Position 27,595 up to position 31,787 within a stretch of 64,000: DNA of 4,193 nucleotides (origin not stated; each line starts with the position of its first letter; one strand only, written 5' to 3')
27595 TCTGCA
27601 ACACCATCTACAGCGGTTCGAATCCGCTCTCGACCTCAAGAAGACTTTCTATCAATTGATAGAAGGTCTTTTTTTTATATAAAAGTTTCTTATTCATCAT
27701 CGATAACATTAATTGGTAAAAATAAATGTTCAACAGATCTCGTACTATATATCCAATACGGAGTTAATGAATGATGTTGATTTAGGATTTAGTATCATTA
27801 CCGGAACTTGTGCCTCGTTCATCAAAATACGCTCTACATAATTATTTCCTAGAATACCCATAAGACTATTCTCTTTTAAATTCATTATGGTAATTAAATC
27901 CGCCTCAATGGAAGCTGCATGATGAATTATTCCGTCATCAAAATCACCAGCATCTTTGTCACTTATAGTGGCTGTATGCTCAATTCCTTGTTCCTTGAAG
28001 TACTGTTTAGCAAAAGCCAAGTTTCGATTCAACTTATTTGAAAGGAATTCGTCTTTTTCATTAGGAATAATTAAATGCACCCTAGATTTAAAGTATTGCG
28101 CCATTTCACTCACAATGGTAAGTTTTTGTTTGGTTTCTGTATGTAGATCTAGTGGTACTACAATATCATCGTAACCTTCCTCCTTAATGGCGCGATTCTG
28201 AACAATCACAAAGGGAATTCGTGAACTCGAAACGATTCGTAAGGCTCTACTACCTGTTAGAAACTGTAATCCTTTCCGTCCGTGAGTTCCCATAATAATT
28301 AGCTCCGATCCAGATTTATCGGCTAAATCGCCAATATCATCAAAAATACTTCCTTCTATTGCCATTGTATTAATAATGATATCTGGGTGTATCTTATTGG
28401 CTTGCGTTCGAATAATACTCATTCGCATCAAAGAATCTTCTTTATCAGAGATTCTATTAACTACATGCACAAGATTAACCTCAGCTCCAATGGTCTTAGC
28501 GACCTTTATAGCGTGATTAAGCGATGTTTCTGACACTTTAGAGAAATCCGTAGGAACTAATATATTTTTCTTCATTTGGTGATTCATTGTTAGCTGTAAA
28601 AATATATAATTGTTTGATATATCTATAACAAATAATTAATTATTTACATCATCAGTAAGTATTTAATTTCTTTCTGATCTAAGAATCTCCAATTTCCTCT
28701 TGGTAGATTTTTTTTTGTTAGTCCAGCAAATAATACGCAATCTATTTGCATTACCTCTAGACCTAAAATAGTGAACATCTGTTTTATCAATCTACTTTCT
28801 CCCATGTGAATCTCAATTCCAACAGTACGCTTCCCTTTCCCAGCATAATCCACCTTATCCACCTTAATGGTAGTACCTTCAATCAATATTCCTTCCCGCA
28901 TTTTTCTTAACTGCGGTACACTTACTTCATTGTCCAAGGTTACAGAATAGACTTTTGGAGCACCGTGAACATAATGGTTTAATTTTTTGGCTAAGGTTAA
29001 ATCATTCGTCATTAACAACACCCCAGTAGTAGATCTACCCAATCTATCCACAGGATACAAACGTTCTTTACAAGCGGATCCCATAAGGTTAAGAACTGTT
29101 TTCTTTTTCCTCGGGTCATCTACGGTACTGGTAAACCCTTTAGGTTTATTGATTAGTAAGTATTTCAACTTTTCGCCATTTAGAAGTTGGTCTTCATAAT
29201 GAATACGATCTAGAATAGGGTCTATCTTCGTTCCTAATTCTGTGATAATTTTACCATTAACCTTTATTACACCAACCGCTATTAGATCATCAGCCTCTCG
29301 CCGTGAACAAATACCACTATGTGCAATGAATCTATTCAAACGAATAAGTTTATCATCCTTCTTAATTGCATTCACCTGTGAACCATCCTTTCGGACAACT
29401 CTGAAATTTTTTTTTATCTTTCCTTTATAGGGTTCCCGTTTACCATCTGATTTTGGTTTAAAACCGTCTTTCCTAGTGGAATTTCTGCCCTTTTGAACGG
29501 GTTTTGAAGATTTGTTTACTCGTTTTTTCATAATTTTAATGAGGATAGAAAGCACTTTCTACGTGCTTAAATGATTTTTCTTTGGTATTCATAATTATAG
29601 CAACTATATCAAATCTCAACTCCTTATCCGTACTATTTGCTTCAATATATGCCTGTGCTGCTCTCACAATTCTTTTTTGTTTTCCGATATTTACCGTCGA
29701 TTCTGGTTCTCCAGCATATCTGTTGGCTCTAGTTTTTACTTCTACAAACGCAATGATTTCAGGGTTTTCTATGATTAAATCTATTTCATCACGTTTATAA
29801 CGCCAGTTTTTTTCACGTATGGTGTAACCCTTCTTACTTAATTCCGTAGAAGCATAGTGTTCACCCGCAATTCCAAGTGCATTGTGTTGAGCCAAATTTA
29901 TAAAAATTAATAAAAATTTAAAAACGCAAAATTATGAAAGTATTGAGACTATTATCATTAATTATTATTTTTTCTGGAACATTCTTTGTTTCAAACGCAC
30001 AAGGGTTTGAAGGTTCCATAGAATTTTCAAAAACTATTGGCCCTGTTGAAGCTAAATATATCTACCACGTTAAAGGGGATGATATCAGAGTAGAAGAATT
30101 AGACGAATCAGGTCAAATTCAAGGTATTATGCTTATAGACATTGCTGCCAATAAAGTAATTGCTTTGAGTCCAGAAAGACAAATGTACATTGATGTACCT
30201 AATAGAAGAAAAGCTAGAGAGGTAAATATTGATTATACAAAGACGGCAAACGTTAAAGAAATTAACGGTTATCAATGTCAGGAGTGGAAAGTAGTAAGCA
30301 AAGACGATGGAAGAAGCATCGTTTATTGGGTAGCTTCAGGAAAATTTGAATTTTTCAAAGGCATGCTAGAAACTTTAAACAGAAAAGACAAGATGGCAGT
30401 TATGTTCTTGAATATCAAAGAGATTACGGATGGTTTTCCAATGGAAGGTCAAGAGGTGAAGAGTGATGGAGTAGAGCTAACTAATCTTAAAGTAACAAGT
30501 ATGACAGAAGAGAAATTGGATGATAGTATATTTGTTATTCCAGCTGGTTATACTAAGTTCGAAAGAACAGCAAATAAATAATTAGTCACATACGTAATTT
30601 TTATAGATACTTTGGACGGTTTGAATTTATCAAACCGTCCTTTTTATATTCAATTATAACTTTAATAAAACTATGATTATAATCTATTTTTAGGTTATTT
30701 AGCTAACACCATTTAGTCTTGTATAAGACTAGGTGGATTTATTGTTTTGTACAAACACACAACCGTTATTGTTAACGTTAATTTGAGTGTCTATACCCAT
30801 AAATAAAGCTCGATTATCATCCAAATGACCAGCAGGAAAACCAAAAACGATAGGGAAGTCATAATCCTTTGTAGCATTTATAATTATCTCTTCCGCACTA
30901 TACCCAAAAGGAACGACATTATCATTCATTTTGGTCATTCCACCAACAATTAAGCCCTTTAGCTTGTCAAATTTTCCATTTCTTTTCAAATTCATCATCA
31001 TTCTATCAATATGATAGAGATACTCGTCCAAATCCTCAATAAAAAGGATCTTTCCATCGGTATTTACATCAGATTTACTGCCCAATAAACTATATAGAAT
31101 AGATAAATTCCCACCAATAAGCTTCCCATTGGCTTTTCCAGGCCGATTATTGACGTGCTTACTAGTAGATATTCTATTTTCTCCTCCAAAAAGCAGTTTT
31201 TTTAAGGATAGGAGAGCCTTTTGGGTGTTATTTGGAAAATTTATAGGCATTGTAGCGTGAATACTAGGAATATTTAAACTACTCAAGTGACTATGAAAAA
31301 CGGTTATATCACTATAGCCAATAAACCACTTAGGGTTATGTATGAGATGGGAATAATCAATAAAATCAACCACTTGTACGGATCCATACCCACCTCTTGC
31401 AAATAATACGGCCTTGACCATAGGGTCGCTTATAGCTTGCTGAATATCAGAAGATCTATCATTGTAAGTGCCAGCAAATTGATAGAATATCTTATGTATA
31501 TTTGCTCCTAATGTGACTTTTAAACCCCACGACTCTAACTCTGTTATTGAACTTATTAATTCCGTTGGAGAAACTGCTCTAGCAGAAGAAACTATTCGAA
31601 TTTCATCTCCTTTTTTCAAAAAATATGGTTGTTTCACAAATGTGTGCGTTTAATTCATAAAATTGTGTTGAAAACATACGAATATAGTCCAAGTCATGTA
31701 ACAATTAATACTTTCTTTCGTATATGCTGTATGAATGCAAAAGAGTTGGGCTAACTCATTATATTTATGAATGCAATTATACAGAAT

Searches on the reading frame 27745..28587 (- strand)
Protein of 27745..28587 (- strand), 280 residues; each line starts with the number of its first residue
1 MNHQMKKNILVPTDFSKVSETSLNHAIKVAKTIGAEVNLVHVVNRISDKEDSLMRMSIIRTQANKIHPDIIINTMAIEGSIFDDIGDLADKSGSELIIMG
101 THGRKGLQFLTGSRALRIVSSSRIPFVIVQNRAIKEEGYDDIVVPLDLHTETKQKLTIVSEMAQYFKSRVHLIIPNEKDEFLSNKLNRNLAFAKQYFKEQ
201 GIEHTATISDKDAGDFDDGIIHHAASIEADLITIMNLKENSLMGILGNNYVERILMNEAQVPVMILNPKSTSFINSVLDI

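Call 78: search_protein_families(library=pfam, proteins=[window:27745-28587:-], max_evalue=0.0001)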
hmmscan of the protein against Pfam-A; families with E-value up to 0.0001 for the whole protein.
window:27745-28587:- (280 aa): 1 family
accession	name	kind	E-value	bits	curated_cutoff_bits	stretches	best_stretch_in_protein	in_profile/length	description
PF00582.32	Usp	-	6.1e-24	85.6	24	1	6-129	2-140/141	Universal stress protein family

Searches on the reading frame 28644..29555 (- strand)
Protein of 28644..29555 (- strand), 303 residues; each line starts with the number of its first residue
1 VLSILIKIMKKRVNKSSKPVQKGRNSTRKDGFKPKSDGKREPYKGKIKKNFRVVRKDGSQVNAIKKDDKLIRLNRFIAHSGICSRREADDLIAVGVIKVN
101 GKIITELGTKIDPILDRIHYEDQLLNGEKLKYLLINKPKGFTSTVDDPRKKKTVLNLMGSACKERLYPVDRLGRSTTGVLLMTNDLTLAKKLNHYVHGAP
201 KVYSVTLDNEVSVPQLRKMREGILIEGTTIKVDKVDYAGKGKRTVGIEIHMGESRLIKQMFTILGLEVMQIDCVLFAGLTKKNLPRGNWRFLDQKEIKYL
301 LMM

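Call 78: search_protein_families(library=pfam, proteins=[window:28644-29555:-], max_evalue=0.0001)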
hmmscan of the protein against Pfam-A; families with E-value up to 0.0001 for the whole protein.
window:28644-29555:- (303 aa): 2 families
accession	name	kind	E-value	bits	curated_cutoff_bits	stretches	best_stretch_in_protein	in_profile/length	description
PF00849.27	PseudoU_synth_2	-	8.9e-14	52.4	26.8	1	131-219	1-92/152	RNA pseudouridylate synthase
PF01479.30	S4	-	4.1e-08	33.3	22.8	1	72-113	2-44/48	S4 domain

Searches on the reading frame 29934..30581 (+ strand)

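Call 78: search_protein_families(library=pfam, proteins=[window:29934-30581:+], max_evalue=0.0001)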
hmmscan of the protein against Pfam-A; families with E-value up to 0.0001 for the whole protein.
window:29934-30581:+ (215 aa): 1 family
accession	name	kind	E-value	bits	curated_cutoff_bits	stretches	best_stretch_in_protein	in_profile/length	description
PF14371.13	DUF4412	-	9.7e-17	61.8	21.6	1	25-206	1-191/191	Domain of unknown function (DUF4412)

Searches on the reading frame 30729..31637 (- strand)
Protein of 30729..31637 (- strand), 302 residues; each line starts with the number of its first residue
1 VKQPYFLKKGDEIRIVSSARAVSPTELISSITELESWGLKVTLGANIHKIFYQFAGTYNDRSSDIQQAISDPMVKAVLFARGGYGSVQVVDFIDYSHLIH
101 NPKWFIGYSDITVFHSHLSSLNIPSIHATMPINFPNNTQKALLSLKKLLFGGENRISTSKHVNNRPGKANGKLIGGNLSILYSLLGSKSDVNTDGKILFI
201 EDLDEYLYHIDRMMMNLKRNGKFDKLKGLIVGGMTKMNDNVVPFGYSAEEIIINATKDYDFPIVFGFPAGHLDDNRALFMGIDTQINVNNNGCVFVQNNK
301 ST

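Call 78: search_protein_families(library=pfam, proteins=[window:30729-31637:-], max_evalue=0.0001)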
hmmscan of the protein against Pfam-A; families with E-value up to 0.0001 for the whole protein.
window:30729-31637:- (302 aa): 2 families
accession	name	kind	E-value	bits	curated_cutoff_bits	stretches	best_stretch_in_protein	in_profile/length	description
PF17676.7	Peptidase_S66C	-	8.1e-32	110.8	23.7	1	170-285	1-119/120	LD-carboxypeptidase C-terminal domain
PF02016.21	Peptidase_S66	-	3.8e-30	105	25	1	13-128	1-121/121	LD-carboxypeptidase N-terminal domain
